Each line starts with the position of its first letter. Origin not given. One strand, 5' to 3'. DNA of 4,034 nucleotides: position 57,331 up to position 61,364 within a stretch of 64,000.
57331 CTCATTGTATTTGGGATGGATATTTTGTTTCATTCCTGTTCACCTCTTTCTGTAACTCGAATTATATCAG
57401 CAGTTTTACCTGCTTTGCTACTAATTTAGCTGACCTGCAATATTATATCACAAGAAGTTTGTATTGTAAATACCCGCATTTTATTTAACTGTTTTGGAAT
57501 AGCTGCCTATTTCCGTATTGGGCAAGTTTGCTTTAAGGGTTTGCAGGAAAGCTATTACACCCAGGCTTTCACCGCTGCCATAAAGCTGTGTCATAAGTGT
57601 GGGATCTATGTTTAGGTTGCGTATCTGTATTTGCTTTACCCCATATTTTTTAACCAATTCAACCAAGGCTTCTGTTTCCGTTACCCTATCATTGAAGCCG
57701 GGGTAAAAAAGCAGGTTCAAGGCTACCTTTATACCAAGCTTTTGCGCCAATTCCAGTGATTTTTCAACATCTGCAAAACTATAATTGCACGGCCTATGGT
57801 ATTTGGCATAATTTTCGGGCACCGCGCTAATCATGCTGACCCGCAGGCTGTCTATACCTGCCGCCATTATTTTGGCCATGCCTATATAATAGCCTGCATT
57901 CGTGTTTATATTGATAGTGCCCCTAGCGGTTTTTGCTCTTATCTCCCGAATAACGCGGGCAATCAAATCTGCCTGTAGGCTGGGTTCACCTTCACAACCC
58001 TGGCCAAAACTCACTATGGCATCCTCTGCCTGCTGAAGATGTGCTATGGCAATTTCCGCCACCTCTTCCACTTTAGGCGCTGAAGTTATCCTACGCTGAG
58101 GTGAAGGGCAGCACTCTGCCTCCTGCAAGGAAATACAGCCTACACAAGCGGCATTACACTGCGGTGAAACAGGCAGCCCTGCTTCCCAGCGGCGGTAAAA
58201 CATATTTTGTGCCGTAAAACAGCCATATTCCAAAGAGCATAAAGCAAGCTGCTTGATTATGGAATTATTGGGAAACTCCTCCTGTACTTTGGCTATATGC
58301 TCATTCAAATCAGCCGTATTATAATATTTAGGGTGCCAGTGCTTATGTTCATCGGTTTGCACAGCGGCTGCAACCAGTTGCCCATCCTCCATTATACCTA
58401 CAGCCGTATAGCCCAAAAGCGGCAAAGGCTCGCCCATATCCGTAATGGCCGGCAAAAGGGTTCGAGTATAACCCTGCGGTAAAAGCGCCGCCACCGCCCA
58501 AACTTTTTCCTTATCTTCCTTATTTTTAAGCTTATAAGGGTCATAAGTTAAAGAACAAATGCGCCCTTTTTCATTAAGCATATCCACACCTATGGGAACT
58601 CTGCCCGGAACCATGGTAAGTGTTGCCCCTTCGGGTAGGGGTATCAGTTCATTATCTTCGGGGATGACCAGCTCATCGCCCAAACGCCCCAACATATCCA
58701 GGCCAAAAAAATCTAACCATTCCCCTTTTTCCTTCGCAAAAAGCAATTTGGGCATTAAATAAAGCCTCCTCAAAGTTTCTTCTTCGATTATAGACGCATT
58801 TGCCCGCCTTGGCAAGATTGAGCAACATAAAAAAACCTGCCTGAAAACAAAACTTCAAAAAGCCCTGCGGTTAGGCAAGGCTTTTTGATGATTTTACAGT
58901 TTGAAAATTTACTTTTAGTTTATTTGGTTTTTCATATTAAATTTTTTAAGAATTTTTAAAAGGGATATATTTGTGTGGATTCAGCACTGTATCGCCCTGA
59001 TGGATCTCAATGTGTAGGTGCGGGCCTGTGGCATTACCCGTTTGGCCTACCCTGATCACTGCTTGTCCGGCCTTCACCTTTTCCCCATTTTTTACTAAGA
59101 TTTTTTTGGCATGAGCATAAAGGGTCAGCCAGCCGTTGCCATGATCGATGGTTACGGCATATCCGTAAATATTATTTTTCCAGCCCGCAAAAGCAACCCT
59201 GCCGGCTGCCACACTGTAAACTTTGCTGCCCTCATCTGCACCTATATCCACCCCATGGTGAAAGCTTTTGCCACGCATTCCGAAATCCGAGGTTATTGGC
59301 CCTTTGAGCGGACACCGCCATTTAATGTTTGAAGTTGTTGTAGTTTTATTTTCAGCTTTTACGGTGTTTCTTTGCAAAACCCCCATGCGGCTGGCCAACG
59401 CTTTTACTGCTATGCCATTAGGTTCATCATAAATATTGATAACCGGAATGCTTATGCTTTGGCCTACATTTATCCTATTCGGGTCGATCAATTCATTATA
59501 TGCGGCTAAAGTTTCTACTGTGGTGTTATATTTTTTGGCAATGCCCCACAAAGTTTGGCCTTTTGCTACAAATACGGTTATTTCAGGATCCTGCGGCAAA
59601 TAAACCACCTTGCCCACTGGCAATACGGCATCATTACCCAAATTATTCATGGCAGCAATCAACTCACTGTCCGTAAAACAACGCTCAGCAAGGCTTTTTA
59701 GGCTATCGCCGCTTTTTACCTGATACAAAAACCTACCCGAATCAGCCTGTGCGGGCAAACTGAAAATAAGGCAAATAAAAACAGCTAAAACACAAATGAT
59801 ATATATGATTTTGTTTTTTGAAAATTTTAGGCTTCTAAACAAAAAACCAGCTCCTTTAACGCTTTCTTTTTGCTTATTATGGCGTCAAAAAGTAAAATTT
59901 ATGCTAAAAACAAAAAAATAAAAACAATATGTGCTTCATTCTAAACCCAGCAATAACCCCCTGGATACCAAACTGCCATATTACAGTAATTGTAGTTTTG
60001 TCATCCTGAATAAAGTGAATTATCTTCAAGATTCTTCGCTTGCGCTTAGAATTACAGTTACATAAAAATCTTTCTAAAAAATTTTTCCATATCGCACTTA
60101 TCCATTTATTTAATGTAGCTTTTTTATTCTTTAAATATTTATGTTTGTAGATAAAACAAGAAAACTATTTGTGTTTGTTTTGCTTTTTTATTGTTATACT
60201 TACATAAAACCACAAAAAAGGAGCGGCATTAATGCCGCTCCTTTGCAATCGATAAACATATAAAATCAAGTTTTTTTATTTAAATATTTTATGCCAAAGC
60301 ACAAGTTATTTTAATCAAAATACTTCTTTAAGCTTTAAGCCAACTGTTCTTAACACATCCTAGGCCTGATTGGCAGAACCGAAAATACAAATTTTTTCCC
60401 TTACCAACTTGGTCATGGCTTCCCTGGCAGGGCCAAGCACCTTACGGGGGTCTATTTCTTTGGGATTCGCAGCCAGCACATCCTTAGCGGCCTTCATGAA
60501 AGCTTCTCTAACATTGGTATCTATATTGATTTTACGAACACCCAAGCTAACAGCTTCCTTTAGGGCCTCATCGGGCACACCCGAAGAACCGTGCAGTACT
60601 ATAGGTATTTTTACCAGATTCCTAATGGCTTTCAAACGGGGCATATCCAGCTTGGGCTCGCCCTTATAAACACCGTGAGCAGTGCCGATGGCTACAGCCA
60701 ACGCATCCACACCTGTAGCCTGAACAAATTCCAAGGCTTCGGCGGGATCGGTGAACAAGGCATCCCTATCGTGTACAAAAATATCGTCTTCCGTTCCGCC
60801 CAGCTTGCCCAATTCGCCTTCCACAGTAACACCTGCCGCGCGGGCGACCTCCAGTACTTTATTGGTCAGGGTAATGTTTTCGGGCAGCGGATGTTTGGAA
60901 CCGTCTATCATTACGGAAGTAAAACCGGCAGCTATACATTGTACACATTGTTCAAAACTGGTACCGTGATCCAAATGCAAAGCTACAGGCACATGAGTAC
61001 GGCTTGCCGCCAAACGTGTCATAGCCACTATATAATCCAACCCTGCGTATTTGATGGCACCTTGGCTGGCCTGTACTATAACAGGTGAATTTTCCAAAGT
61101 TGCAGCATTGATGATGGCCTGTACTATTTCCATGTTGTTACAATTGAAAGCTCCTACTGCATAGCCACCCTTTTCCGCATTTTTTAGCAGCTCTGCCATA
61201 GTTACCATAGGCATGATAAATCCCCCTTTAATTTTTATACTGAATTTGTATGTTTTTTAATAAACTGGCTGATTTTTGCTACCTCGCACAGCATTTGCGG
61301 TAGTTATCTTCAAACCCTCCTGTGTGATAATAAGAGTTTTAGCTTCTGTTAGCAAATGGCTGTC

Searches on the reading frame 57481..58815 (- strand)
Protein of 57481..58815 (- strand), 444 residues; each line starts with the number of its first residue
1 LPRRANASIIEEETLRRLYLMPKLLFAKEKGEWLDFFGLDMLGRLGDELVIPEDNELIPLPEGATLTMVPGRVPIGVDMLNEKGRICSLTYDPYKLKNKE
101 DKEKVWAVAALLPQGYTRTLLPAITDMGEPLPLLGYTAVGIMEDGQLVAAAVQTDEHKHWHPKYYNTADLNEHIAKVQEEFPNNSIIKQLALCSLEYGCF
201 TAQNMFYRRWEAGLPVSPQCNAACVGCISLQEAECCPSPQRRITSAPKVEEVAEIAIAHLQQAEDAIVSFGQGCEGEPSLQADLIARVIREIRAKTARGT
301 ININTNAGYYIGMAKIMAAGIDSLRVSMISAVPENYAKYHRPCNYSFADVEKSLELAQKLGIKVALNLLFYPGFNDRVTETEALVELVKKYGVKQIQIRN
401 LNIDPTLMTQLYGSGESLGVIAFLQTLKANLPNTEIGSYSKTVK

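Call 50: search_protein_families(library=pfam, proteins=[window:57481-58815:-], max_evalue=0.0001)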
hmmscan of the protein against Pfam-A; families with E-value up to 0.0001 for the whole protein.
window:57481-58815:- (444 aa): 1 family
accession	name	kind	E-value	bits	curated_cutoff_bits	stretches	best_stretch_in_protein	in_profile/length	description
PF04055.27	Radical_SAM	-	6.6e-14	52.9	29.5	1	215-377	2-157/166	Radical SAM superfamily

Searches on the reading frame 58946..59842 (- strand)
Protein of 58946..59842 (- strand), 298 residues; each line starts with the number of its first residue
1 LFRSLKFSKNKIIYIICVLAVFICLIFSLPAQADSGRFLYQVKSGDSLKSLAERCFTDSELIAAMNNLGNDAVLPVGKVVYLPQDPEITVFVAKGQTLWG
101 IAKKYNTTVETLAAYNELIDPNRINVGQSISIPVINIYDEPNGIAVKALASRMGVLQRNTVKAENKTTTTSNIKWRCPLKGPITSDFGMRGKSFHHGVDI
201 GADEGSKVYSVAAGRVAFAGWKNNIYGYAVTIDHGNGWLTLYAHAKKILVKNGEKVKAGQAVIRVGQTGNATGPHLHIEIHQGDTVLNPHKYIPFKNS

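Call 50: search_protein_families(library=pfam, proteins=[window:58946-59842:-], max_evalue=0.0001)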
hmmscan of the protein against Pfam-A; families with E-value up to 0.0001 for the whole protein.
window:58946-59842:- (298 aa): 3 families
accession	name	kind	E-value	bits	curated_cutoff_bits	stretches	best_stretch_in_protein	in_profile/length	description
PF01551.29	Peptidase_M23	-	2.7e-31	108.1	28.7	1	194-289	2-96/96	Peptidase family M23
PF01476.26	LysM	-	1.2e-26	92.8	20.9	2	92-133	3-43/43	LysM domain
PF23473.1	LysM3_LYK4_5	-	5e-05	23.7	29.3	0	40-75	5-40/48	LYK4/5 LysM3 domain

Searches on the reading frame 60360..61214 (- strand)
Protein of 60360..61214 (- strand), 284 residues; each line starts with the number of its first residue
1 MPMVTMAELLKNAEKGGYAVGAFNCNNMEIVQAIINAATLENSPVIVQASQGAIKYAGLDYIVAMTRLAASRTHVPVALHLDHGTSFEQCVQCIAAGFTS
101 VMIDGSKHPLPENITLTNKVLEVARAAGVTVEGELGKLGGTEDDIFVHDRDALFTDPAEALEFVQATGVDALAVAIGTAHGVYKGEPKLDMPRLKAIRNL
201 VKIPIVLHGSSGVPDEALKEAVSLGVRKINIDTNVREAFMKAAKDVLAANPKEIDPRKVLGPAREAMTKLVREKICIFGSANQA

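Call 50: search_protein_families(library=pfam, proteins=[window:60360-61214:-], max_evalue=0.0001)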
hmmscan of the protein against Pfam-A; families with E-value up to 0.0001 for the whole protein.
window:60360-61214:- (284 aa): 1 family
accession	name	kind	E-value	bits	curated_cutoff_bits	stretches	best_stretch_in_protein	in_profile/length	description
PF01116.26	F_bP_aldolase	-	4.3e-112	374.6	25.5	1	4-283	1-277/277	Fructose-bisphosphate aldolase class-II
